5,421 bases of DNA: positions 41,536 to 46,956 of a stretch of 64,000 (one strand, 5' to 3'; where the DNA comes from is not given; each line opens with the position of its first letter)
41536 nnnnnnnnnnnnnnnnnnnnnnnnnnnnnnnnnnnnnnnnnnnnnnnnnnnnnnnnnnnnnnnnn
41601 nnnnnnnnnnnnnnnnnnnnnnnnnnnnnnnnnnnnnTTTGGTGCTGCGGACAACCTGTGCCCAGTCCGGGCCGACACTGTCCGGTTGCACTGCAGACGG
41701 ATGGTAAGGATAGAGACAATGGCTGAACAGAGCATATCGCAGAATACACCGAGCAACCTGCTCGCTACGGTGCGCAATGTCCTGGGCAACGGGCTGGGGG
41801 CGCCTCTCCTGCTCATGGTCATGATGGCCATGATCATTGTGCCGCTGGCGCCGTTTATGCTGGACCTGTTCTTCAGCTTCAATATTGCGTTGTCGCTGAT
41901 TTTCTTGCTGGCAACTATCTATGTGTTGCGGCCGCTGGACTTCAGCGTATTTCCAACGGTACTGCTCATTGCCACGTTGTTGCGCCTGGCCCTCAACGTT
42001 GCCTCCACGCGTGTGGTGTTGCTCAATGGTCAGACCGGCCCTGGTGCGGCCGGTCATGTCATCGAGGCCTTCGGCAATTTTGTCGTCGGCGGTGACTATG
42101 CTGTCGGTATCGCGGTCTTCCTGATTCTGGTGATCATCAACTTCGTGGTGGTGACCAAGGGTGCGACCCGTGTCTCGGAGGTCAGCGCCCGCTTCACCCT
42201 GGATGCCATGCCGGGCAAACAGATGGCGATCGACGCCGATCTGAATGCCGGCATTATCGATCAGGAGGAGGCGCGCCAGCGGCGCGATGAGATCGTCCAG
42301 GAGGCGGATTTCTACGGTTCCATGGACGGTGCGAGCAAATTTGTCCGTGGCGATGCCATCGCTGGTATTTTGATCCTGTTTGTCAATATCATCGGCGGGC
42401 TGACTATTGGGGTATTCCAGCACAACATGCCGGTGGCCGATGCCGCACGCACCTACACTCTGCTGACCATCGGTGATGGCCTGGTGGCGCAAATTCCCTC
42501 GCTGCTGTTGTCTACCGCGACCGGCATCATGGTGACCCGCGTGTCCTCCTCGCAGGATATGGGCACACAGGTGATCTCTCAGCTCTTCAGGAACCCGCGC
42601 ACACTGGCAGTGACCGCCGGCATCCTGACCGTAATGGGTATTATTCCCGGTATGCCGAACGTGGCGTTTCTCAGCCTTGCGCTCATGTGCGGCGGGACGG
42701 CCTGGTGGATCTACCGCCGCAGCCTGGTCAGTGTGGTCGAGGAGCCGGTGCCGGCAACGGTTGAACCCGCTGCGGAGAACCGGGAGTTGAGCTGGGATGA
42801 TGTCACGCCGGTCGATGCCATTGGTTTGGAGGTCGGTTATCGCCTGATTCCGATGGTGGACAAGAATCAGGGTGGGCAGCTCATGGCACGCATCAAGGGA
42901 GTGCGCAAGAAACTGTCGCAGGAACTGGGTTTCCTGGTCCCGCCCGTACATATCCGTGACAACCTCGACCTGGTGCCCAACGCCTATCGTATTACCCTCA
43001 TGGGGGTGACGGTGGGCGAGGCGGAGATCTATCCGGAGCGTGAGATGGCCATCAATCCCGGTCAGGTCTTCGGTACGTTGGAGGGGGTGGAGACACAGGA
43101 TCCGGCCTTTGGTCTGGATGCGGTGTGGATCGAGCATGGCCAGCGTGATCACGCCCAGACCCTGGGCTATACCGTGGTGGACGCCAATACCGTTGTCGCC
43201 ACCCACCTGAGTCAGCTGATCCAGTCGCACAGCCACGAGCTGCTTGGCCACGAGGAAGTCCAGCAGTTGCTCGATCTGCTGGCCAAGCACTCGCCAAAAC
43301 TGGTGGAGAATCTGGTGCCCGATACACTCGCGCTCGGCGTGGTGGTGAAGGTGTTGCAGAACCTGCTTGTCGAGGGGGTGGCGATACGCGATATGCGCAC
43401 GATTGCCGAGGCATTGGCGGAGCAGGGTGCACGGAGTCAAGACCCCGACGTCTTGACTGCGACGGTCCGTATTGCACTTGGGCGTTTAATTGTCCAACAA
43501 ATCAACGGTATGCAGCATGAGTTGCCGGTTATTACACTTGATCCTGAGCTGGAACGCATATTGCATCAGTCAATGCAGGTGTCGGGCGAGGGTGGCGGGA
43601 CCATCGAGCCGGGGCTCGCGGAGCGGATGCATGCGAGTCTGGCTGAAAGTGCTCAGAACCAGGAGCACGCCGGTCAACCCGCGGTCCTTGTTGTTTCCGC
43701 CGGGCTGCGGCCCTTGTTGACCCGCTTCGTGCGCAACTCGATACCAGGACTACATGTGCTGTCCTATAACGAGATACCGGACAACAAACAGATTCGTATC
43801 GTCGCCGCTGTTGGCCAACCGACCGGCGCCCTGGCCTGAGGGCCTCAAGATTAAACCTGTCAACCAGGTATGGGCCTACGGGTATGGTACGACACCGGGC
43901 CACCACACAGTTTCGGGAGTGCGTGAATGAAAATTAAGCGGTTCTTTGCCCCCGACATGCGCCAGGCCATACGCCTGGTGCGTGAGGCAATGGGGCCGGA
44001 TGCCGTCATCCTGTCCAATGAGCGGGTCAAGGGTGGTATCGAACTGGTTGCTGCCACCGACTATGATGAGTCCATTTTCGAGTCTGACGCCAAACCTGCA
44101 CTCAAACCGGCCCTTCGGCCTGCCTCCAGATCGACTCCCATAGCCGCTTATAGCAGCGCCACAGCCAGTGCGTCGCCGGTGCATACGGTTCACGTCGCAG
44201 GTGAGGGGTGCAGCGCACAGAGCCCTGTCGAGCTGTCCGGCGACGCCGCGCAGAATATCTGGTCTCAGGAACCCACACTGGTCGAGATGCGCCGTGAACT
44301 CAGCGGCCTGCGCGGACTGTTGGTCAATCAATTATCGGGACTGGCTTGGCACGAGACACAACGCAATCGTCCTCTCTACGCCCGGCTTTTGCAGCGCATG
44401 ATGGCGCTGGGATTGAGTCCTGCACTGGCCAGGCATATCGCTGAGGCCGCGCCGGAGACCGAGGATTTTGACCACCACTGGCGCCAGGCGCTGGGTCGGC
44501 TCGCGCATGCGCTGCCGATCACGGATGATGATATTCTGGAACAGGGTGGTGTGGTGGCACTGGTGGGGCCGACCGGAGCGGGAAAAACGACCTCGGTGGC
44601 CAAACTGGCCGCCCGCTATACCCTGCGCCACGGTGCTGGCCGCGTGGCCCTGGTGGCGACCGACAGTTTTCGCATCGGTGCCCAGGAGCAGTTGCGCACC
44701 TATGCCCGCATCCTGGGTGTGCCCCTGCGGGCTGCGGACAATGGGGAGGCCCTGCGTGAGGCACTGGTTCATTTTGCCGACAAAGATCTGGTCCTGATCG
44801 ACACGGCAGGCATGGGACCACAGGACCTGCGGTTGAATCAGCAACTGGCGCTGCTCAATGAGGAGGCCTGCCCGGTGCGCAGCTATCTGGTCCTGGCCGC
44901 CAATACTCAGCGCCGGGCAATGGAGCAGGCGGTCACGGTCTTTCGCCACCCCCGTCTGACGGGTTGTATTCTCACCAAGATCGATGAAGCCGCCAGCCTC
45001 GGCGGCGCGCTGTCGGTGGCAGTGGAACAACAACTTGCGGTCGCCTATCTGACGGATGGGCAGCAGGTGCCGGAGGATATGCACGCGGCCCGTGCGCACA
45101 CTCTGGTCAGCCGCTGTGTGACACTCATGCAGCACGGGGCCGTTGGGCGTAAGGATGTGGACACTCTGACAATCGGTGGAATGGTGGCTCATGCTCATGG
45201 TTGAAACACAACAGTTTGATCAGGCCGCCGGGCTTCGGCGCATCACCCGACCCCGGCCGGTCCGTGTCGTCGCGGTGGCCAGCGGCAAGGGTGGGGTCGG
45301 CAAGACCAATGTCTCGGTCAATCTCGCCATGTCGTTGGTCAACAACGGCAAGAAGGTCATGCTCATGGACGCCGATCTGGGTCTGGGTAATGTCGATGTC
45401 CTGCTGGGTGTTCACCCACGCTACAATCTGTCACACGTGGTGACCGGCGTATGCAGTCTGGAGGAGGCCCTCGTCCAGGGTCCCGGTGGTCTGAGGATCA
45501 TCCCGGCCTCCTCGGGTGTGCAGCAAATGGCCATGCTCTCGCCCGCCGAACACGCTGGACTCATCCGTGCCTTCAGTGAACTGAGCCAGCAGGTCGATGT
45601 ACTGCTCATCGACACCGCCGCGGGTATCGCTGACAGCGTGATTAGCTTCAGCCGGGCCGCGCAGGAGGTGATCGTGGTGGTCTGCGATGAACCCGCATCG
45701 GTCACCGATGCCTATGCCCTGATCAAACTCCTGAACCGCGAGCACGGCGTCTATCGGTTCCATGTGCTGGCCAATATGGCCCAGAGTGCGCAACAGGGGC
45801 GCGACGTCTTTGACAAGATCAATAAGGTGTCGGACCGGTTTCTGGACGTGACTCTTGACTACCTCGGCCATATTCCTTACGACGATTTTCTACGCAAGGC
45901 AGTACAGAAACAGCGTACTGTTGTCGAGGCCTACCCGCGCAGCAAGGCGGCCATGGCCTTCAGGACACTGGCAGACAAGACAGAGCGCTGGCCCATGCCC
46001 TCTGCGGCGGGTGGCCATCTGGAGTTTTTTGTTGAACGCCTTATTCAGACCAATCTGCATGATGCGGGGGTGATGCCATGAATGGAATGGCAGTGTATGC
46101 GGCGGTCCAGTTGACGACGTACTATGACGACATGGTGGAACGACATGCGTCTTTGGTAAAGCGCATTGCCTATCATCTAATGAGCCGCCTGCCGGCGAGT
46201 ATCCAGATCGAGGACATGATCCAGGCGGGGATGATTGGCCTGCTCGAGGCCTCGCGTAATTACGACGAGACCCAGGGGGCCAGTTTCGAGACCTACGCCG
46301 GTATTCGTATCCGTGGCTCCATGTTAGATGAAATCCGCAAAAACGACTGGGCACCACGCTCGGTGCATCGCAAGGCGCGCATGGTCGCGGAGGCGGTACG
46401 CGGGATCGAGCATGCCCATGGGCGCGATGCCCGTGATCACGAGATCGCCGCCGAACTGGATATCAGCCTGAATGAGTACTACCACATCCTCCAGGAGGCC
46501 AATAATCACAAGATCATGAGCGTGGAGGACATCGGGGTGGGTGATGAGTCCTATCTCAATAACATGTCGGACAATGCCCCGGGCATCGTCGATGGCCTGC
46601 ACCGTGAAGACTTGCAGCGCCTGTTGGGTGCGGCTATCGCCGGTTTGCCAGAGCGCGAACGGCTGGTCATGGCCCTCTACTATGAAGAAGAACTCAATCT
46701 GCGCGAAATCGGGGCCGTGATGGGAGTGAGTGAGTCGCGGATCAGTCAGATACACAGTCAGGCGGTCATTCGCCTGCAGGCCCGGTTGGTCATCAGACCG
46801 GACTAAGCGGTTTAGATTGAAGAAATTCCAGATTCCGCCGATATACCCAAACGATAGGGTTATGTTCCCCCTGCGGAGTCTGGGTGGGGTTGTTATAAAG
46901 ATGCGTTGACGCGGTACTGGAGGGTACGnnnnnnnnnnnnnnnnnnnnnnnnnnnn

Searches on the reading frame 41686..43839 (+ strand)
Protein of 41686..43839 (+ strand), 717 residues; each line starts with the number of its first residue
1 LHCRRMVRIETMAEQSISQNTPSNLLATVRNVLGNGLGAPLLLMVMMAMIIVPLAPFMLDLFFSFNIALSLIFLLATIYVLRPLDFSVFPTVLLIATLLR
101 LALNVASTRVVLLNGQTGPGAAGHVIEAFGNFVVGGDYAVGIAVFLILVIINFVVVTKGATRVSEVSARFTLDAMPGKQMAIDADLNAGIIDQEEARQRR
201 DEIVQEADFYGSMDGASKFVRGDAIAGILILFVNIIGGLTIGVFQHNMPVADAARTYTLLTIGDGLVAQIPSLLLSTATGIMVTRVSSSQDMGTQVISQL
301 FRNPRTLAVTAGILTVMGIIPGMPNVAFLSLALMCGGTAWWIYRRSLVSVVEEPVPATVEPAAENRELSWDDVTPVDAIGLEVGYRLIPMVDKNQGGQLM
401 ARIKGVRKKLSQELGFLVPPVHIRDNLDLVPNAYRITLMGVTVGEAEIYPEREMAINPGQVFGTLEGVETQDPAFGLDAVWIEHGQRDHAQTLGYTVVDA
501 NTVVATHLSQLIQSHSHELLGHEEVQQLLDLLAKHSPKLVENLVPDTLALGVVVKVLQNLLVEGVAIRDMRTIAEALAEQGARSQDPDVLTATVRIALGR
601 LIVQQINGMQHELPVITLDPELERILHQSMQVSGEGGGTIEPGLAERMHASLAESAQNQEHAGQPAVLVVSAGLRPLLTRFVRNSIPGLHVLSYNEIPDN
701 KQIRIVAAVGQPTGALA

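Call 10: search_protein_families(library=ncbifam, proteins=[window:41686-43839:+], max_evalue=0.00001)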
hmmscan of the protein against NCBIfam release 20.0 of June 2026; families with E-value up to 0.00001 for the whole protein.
window:41686-43839:+ (717 aa): 5 families
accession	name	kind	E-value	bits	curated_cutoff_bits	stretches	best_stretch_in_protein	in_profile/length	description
TIGR01398.1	FlhA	equivalog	4.3e-268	891.1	772.1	1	40-709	7-678/678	flagellar biosynthesis protein FlhA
TIGR01399.1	hrcV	equivalog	5.4e-184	613.4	692.25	1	41-708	9-676/677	type III secretion system export apparatus subunit SctV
NF011865.0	PRK15337.1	equivalog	1.7e-158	529.1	800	1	41-708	18-685/686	EscV/YscV/HrcV family type III secretion system export apparatus protein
NF009363.0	PRK12720.1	equivalog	1.7e-156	522.5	993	1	41-709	23-671/683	EscV/YscV/HrcV family type III secretion system export apparatus protein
NF004571.0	PRK05910.1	equivalog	1.4e-72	245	670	2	45-333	18-296/584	type III secretion system protein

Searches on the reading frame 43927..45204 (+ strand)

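Call 10: search_protein_families(library=ncbifam, proteins=[window:43927-45204:+], max_evalue=0.00001)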
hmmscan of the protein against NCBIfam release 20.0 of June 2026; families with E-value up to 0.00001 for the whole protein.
window:43927-45204:+ (425 aa): 11 families
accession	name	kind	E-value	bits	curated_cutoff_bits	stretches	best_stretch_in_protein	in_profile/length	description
NF011312.0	PRK14723.1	equivalog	3.7e-104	349.8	951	1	1-406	1-387/768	flagellar biosynthesis regulator FlhF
NF011310.0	PRK14721.1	equivalog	2.3e-94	317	725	1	1-401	1-385/423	flagellar biosynthesis regulator FlhF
TIGR03499.1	FlhF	equivalog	2.6e-80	270.5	174.15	1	1-295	1-286/286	flagellar biosynthesis GTPase FlhF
NF011311.0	PRK14722.1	equivalog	1.3e-64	218.6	777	1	122-394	47-333/374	flagellar biosynthesis regulator FlhF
NF009366.0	PRK12723.1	equivalog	9.3e-38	130.3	585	1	179-396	145-366/388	flagellar biosynthesis regulator FlhF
NF009367.0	PRK12724.1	equivalog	2.2e-32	112.5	718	1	206-400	222-416/433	flagellar biosynthesis regulator FlhF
TIGR00064.1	ftsY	equivalog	2e-26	92.9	260.7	1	207-394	79-275/279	signal recognition particle-docking protein FtsY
NF005230.0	PRK06731.1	equivalog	7.3e-24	84.5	553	1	209-395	88-275/281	flagellar biosynthesis regulator FlhF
TIGR00959.1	ffh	equivalog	1.7e-23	83.1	473.2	1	208-397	100-293/428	signal recognition particle protein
TIGR01425.1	SRP54_euk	equivalog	2.2e-20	72.9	576.25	1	207-398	100-294/428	signal recognition particle protein SRP54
NF009368.0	PRK12726.1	equivalog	1.7e-18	66.9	832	1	192-399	191-399/407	flagellar biosynthesis regulator FlhF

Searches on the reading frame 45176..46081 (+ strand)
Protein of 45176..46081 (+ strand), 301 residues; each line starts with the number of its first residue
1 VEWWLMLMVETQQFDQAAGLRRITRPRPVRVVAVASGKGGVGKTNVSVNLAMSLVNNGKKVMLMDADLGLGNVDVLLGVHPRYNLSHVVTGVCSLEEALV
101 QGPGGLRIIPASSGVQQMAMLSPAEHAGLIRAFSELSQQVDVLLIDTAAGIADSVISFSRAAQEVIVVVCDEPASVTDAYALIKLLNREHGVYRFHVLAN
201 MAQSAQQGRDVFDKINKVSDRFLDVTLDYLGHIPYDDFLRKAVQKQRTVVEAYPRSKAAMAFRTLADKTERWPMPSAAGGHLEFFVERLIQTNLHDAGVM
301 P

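Call 11: search_protein_families(library=ncbifam, proteins=[window:45176-46081:+], max_evalue=0.00001)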
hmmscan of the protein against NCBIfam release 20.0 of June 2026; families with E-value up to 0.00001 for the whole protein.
window:45176-46081:+ (301 aa): 24 families
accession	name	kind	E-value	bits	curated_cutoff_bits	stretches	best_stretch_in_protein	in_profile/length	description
TIGR01969.1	minD_arch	subfamily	2.1e-39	135.2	201.75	1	30-270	1-231/251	cell division ATPase MinD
TIGR01968.1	minD_bact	equivalog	2.2e-35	122.3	212.9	1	30-268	2-235/261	septum site-determining protein MinD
NF008079.0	PRK10818.1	equivalog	2e-18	66.7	508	1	30-187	3-161/270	septum site-determining protein MinD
NF041546.1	ParA_partition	equivalog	1.1e-17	64.2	180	2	31-67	1-37/203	ParA family partition ATPase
NF041136.1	MrpORP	equivalog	1.3e-17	64.1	450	1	31-83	7-59/365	iron-sulfur cluster carrier protein MrpORP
TIGR03371.1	cellulose_yhjQ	equivalog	4e-15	56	157.85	1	30-266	2-238/246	cellulose biosynthesis protein BcsQ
NF008669.0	PRK11670.1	equivalog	2.1e-14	53.2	348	1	30-268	108-348/369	iron-sulfur cluster carrier protein ApbC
TIGR03018.1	pepcterm_TyrKin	hypoth_equivalog_domain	4.6e-13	49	230.65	1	31-189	37-199/207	XrtA-associated tyrosine autokinase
NF047398.1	AAA_KGGVGR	domain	1.9e-11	44.6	90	1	30-68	3-41/190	KGGVGR-motif variant AAA ATPase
TIGR01007.1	eps_fam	subfamily_domain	1.5e-10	41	108.05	1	29-169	17-158/204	polysaccharide biosynthesis tyrosine autokinase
TIGR01287.1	nifH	equivalog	2.4e-10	40.2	394.35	1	36-269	6-244/275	nitrogenase iron protein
NF009701.0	PRK13230.1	subfamily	1.2e-09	37.6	350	0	162-268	154-256/291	nitrogenase reductase-like protein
NF033200.1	F430_CfbC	exception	1.9e-09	37.3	402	1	36-268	6-237/260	Ni-sirohydrochlorin a,c-diamide reductive cyclase ATP-dependent reductase subunit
TIGR03029.1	EpsG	equivalog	1.9e-09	37.1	313.8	1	30-186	104-260/274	chain length determinant protein tyrosine kinase EpsG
TIGR03815.1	CpaE_hom_Actino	equivalog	1e-07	31.4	154.45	1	26-190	108-273/340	septum site-determining protein Ssd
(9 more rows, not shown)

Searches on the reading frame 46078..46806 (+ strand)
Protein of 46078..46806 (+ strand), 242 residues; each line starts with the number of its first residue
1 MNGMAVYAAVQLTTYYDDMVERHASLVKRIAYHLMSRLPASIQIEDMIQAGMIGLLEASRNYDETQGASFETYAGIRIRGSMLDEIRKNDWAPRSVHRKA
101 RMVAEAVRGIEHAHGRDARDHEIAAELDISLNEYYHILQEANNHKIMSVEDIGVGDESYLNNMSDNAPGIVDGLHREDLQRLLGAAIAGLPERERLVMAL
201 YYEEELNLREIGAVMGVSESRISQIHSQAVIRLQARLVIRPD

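Call 11: search_protein_families(library=ncbifam, proteins=[window:46078-46806:+], max_evalue=0.00001)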
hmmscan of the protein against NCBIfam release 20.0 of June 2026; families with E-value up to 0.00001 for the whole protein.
window:46078-46806:+ (242 aa): 54 families (the best 25 are shown)
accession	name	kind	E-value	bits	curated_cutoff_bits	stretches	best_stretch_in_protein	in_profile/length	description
NF005413.0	PRK06986.1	subfamily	1.9e-90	302.9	201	1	5-237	5-236/241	RNA polymerase sigma factor FliA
TIGR02479.1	FliA_WhiG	subfamily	1.1e-78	264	189.6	1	19-237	1-223/224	FliA/WhiG family RNA polymerase sigma factor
NF004935.0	PRK06288.1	equivalog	7.8e-58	196.2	343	1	16-237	35-262/270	RNA polymerase sigma factor WhiG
NF005809.0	PRK07670.1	equivalog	7.3e-51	173.1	326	1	17-237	26-250/255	FliA/WhiG family RNA polymerase sigma factor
NF004572.0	PRK05911.1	equivalog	3.7e-48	164.2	378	1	6-237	15-253/257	RNA polymerase sigma factor sigma-28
NF009091.0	PRK12427.1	equivalog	3.6e-38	131.5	339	1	18-234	19-228/233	FliA/WhiG family RNA polymerase sigma factor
TIGR02937.1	sigma70-ECF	superfamily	3.3e-32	111.4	42.9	1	17-237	4-165/165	sigma-70 family RNA polymerase sigma factor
TIGR02980.1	SigBFG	subfamily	7.3e-30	104.3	234.35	1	16-236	5-225/227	SigB/SigF/SigG family RNA polymerase sigma factor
NF005644.0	PRK07408.1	subfamily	9.4e-23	81.1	261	1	6-234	19-250/258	RNA polymerase sigma factor SigF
TIGR02941.1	Sigma_B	equivalog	3.5e-22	79.1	315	1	14-235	29-251/255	RNA polymerase sigma factor SigB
NF005514.0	PRK07122.1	subfamily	2.2e-20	72.9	372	1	16-236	42-262/264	RNA polymerase sigma factor SigF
TIGR02997.1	Sig70-cyanoRpoD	subfamily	3.3e-20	72.6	384.5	1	19-233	79-297/298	RNA polymerase sigma factor, RpoD/SigA family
TIGR02394.1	rpoS_proteo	equivalog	2.6e-18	66.5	378.7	1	18-238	50-275/285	RNA polymerase sigma factor RpoS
NF041931.2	MzaA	equivalog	5.3e-18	65.2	800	1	17-235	478-703/726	MZA anti-phage system associated sigma-70 family RNA polymerase sigma factor MzaA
TIGR02393.1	RpoD_Cterm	equivalog_domain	1e-17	64.5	354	1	18-235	4-226/238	RNA polymerase sigma factor RpoD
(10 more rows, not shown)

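Call 22: find_homologous_proteins(query=window:46078-46803:+, max_evalue=1e-20)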
Query window:46078-46803:+ (242 aa): 8000 proteins with E <= 1e-20 among 8000 candidates; the best 120 are listed.
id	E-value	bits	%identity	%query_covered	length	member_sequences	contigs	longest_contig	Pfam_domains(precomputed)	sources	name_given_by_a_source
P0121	1.3e-150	517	100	100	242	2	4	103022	PF13384.13,PF04545.23,PF04542.21,PF08281.19,PF04539.23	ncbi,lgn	-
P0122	3.4e-135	467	88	100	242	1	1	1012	PF13384.13,PF04545.23,PF04542.21,PF08281.19,PF04539.23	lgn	-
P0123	4.7e-135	466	89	100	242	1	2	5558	PF13384.13,PF04545.23,PF04542.21,PF08281.19,PF04539.23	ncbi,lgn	-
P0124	7.7e-121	420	80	100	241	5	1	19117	PF13384.13,PF04545.23,PF04542.21,PF08281.19,PF04539.23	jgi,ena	-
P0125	2.4e-117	408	80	98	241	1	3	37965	PF04545.23,PF04542.21,PF08281.19,PF04539.23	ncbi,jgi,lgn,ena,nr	ncbi:MAG: hypothetical protein AMJ69_06810 [Gammaproteobacteria bacterium SG8_47]|nr:MAG: hypothetic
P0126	7.1e-117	407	78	99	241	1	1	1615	PF13384.13,PF04545.23,PF04542.21,PF08281.19,PF04539.23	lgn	-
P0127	7.5e-117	407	79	99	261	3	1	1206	PF13384.13,PF04545.23,PF04542.21,PF08281.19,PF04539.23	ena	-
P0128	1.1e-116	406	78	100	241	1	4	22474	PF13384.13,PF04545.23,PF04542.21,PF08281.19,PF04539.23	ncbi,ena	-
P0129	3.3e-116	405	78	99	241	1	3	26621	PF13384.13,PF04545.23,PF04542.21,PF08281.19,PF04539.23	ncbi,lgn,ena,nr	ncbi:MAG TPA: RNA polymerase sigma factor FliA [Gammaproteobacteria bacterium]|nr:RNA polymerase sig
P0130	3.8e-116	404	78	100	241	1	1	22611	PF13384.13,PF04545.23,PF04542.21,PF08281.19,PF04539.23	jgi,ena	-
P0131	4.6e-116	404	79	98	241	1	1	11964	PF04545.23,PF04542.21,PF08281.19,PF04539.23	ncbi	-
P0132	1.1e-115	403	78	100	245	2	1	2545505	PF13384.13,PF04545.23,PF04542.21,PF08281.19,PF04539.23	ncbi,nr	ncbi:MAG: RNA polymerase sigma factor FliA [Pseudomonadota bacterium]|nr:MAG: RNA polymerase sigma f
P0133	2.6e-115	402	80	98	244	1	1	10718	PF13384.13,PF04545.23,PF04542.21,PF08281.19,PF04539.23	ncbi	ncbi:MAG: RNA polymerase sigma factor FliA [Gammaproteobacteria bacterium]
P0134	2.8e-115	402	78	99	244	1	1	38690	PF04545.23,PF04542.21,PF08281.19,PF04539.23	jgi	-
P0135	7.7e-115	400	79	100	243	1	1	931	PF13384.13,PF04545.23,PF04542.21,PF08281.19,PF04539.23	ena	-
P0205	3.0e-111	388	75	99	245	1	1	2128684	PF04545.23,PF04542.21,PF08281.19,PF04539.23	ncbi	-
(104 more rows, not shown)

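Call 43: find_encoding_contigs(protein=P0132, flank=6000, max_places=2)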
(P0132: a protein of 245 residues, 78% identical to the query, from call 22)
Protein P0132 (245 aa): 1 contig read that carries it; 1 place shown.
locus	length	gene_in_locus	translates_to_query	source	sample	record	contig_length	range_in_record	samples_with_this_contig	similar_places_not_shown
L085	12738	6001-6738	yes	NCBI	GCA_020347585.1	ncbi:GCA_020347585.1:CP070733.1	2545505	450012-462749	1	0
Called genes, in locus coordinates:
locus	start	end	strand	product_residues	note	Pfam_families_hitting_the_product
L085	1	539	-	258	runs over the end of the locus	PF27840:ScmC (weak)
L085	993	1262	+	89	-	-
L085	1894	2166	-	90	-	PF05402:PqqD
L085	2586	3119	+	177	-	PF00929:RNase_T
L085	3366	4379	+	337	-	PF02154:FliM, PF01052:FliMN_C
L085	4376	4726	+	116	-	PF01052:FliMN_C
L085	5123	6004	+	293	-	PF10609:ParA, PF00142:Fer4_NifH, PF01656:CbiA, PF02374:ArsA_ATPase (weak), PF06564:CBP_BcsQ (weak), PF13614:AAA_31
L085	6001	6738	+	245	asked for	PF04542:Sigma70_r2, PF04539:Sigma70_r3, PF13384:HTH_23 (faint), PF08281:Sigma70_r4_2, PF04545:Sigma70_r4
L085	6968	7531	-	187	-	PF01871:AMMECR1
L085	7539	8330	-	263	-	PF01875:Memo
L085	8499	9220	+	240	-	PF04055:Radical_SAM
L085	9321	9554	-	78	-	PF02518:HATPase_c, PF13589:HATPase_c_3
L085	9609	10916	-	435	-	PF11741:AMIN, PF01520:Amidase_3, PF01476:LysM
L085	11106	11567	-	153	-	PF02367:TsaE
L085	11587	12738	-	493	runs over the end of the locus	PF03853:YjeF_N, PF01256:Carb_kinase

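Call 44: find_encoding_contigs(protein=P0205, flank=6000, max_places=2)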
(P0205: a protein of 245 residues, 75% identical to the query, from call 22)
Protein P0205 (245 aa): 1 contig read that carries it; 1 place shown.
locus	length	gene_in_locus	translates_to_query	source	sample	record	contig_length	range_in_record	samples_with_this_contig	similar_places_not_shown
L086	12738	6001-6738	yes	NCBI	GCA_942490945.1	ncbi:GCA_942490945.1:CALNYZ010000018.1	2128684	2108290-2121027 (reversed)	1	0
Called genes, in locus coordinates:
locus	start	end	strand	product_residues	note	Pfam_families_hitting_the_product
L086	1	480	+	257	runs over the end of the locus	PF01311:Bac_export_1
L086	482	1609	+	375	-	PF01312:Bac_export_2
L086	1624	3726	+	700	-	PF00771:FHIPEP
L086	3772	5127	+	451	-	PF00448:SRP54, PF13401:AAA_22 (weak)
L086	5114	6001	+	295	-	PF00142:Fer4_NifH, PF01656:CbiA, PF02374:ArsA_ATPase (weak), PF06564:CBP_BcsQ (weak), PF09140:MipZ (faint), PF10609:ParA, PF13614:AAA_31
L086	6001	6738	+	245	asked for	PF04542:Sigma70_r2, PF04539:Sigma70_r3, PF04545:Sigma70_r4, PF08281:Sigma70_r4_2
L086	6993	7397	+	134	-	PF00072:Response_reg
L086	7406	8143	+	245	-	PF04344:CheZ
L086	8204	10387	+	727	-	-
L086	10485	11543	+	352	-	PF00072:Response_reg, PF01339:CheB_methylest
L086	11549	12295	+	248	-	PF20560:MotA_N (weak), PF01618:MotA_ExbB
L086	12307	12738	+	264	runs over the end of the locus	PF13677:MotB_plug, PF00691:OmpA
